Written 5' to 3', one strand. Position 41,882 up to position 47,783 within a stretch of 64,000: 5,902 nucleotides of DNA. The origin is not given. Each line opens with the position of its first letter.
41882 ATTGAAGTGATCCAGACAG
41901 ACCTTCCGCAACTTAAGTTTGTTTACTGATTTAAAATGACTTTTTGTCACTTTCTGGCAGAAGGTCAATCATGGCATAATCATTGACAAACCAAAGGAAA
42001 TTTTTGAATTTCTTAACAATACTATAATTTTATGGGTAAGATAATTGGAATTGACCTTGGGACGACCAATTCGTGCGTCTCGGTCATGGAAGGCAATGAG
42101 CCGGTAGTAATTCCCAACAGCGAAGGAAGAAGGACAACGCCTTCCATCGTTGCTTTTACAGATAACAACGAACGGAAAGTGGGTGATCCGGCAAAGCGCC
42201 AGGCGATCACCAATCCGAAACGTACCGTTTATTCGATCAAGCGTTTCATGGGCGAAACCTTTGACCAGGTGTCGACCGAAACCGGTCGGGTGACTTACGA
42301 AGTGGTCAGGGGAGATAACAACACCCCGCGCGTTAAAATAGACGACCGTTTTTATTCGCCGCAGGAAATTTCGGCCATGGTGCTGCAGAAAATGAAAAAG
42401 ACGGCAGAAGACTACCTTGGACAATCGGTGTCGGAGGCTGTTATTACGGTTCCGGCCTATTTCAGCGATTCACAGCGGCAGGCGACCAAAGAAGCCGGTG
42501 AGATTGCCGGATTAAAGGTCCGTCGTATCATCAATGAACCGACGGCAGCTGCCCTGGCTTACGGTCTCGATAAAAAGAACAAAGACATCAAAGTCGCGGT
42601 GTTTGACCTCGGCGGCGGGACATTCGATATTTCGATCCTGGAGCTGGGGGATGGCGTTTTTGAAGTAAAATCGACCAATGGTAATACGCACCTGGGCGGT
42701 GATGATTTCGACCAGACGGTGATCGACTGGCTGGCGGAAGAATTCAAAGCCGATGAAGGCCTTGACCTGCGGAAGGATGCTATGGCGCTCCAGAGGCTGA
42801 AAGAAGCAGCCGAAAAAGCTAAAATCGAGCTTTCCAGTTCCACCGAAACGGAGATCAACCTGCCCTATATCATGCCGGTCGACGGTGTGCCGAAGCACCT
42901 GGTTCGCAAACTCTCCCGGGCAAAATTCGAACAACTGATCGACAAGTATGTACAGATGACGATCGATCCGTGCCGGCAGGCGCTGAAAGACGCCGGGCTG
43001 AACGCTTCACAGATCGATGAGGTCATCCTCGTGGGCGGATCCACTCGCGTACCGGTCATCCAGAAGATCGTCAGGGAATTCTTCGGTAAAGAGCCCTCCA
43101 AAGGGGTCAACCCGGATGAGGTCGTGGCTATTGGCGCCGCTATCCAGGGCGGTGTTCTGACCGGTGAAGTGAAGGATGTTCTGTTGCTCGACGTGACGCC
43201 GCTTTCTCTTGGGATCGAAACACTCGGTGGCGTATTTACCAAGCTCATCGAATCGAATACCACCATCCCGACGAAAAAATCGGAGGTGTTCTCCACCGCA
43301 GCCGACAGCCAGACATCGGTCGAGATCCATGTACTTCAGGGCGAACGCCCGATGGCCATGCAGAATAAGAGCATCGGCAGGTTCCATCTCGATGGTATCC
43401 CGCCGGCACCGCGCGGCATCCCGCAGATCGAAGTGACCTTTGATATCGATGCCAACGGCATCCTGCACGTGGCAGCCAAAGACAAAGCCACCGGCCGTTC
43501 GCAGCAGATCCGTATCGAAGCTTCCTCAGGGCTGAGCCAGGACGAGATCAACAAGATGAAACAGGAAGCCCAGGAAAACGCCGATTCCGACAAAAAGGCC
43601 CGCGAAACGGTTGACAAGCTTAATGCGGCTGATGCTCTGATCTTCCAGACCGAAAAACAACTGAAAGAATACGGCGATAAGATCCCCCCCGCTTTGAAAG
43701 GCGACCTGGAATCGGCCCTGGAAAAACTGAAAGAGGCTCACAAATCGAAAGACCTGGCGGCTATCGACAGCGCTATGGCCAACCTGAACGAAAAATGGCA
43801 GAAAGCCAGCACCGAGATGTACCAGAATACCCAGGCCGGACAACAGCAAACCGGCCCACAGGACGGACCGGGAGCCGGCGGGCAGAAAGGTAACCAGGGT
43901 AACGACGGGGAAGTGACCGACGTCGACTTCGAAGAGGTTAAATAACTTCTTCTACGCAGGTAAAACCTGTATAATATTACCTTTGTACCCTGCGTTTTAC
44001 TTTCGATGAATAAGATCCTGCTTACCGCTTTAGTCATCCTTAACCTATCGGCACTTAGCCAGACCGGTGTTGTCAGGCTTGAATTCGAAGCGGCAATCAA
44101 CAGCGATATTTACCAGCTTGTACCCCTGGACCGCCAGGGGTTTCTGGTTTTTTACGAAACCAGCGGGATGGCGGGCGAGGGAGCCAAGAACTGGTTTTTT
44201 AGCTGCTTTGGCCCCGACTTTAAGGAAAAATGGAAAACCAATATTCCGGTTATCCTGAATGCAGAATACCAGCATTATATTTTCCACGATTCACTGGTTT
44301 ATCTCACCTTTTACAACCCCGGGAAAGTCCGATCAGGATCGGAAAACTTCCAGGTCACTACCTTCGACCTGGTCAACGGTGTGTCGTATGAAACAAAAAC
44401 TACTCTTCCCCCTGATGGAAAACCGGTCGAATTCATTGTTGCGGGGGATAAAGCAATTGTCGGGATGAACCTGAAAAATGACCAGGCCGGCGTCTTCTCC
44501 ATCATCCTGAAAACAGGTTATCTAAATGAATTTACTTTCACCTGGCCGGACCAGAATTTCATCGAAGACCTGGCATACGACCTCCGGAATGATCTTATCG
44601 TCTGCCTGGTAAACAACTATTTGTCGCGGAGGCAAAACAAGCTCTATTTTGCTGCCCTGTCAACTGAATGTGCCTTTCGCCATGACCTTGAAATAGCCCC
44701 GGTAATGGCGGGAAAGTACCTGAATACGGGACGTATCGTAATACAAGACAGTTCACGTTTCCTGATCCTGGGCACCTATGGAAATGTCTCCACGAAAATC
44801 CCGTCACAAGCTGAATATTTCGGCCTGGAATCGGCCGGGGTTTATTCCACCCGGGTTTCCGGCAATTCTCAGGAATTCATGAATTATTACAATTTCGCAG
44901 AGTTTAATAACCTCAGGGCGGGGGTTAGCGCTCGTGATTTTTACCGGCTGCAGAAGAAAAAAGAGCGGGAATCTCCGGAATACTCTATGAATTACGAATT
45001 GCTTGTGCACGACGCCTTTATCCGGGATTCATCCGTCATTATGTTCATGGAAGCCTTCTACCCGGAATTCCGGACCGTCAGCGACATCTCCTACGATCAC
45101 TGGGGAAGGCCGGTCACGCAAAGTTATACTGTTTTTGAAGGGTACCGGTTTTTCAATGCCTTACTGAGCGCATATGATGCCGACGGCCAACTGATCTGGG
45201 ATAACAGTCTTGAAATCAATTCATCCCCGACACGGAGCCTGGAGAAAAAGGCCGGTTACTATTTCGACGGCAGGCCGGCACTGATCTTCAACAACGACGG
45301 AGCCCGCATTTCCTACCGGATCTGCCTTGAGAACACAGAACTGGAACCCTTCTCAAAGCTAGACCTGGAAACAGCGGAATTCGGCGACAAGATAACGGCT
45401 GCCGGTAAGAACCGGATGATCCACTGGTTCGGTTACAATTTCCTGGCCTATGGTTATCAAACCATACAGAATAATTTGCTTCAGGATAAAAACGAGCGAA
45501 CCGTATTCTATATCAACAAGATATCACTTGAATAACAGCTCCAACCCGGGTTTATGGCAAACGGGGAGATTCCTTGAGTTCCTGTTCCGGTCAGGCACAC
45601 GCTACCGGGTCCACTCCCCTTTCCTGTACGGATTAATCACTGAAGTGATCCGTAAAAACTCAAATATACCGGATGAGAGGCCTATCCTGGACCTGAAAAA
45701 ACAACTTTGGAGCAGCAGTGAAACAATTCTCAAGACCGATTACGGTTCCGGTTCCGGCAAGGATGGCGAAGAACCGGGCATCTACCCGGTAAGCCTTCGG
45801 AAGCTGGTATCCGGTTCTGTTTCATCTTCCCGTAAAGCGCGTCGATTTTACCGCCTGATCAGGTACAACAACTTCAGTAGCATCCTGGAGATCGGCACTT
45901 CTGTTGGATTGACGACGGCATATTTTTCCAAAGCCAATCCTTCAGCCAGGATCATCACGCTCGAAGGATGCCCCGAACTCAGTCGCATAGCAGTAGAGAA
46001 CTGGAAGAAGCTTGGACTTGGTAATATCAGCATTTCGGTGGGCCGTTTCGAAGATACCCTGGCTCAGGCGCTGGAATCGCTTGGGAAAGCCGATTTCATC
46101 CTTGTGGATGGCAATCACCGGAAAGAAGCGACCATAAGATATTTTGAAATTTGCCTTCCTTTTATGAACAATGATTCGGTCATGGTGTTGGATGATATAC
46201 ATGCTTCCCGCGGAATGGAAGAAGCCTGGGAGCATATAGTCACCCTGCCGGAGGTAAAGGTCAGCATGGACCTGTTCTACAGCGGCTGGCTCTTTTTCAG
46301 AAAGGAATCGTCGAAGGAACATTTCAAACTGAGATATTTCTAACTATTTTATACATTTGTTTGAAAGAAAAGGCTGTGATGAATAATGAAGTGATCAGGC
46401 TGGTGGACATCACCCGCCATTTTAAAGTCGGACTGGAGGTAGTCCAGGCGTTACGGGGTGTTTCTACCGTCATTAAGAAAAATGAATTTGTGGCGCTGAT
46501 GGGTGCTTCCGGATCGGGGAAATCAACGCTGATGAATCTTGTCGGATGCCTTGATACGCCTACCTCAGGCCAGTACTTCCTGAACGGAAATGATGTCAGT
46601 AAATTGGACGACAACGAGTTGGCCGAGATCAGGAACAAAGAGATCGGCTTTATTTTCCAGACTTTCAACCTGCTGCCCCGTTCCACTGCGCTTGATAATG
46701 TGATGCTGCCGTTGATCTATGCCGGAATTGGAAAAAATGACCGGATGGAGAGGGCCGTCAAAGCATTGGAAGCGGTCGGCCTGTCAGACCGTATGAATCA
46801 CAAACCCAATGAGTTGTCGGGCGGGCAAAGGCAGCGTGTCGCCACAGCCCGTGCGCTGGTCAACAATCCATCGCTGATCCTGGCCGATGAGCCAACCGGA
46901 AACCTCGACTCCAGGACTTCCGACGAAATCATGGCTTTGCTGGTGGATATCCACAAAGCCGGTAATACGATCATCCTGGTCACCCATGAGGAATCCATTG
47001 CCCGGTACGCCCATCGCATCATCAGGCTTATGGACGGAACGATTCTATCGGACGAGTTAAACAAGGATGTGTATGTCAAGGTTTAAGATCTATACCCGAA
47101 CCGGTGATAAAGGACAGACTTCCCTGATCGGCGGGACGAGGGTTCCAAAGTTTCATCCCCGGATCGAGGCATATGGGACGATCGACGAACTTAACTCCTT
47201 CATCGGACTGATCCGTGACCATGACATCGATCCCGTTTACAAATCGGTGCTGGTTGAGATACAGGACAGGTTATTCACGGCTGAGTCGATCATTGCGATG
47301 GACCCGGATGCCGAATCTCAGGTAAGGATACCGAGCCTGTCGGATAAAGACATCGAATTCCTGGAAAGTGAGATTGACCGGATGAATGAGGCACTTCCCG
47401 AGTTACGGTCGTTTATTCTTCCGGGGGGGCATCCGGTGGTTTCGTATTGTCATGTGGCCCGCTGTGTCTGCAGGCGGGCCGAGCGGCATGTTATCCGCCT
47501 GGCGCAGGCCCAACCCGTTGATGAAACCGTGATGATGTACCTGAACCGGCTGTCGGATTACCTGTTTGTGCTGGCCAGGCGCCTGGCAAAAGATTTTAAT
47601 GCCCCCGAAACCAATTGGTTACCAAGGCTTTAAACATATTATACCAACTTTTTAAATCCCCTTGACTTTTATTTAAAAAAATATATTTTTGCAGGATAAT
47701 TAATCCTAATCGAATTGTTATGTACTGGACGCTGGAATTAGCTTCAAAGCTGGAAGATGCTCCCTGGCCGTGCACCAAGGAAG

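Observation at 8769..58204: About a dozen unrelated 7- or 8-nt tandem arrays, almost all pressed against stop codons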

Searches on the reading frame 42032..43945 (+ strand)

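Call 59: search_protein_families(library=pfam, proteins=[window:42032-43945:+])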
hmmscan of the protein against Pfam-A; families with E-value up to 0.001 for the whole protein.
window:42032-43945:+ (637 aa): 3 families
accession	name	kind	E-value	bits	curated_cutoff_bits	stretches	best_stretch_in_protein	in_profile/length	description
PF00012.26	HSP70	-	8.9e-261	866.8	20.6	1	4-598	1-599/599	Hsp70 protein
PF06723.19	MreB_Mbl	-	3.6e-19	69.2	27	1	116-370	76-316/327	MreB/Mbl protein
PF14450.12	FtsA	-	9.2e-06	26.5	31.8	0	190-354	2-106/127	Cell division protein FtsA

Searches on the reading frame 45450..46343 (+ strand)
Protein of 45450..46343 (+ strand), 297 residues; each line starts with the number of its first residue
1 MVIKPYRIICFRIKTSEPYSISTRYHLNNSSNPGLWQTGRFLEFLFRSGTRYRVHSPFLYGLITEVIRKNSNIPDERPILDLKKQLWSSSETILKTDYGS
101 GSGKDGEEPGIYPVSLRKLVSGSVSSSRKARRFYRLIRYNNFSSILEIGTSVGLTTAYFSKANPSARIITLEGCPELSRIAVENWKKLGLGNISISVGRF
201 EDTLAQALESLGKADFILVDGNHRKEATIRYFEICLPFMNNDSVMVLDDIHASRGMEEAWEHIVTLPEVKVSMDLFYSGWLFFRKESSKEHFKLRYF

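Call 60: search_protein_families(library=pfam, proteins=[window:45450-46343:+])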
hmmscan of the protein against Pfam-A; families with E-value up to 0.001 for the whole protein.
window:45450-46343:+ (297 aa): 3 families
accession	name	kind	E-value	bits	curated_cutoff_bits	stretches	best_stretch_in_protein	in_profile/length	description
PF13578.12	Methyltransf_24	-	7.7e-14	52.9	26.3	1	146-250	1-105/105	Methyltransferase domain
PF01596.23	Methyltransf_3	-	1.4e-08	34.7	22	1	133-250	36-155/204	O-methyltransferase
PF01135.25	PCMT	-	3.6e-05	24.1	20.3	1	125-198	57-131/210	Protein-L-isoaspartate(D-aspartate) O-methyltransferase (PCMT)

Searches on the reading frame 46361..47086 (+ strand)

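Call 60: search_protein_families(library=pfam, proteins=[window:46361-47086:+])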
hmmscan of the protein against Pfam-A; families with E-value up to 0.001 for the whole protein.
window:46361-47086:+ (241 aa): 5 families
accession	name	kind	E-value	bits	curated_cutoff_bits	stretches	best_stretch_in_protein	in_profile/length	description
PF00005.33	ABC_tran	-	2.4e-33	116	25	1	31-179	1-136/137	ABC transporter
PF02463.25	SMC_N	-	6.1e-06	26.3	40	0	71-224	110-212/220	RecF/RecN/SMC N terminal domain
PF13304.12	AAA_21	-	6.2e-05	23.7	27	0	43-64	1-22/304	AAA domain, putative AbiEii toxin, Type IV TA system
PF13555.12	AAA_29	-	0.00057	20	27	0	36-59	17-40/61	P-loop containing region of AAA domain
PF03193.22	RsgA_GTPase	-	0.00072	19.9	30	0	28-60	94-125/174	RsgA GTPase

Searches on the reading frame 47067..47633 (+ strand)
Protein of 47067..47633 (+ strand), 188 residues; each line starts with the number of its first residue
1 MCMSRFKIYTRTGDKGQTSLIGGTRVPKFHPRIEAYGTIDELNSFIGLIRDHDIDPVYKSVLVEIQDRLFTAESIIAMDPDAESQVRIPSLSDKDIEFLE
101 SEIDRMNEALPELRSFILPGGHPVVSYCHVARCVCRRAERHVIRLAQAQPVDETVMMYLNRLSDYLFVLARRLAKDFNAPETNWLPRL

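Call 60: search_protein_families(library=pfam, proteins=[window:47067-47633:+])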
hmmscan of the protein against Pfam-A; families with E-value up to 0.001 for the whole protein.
window:47067-47633:+ (188 aa): 1 family
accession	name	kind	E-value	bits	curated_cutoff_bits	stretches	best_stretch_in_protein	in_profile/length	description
PF01923.23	Cob_adeno_trans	-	5.5e-63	212.5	24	1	8-172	1-170/171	Cobalamin adenosyltransferase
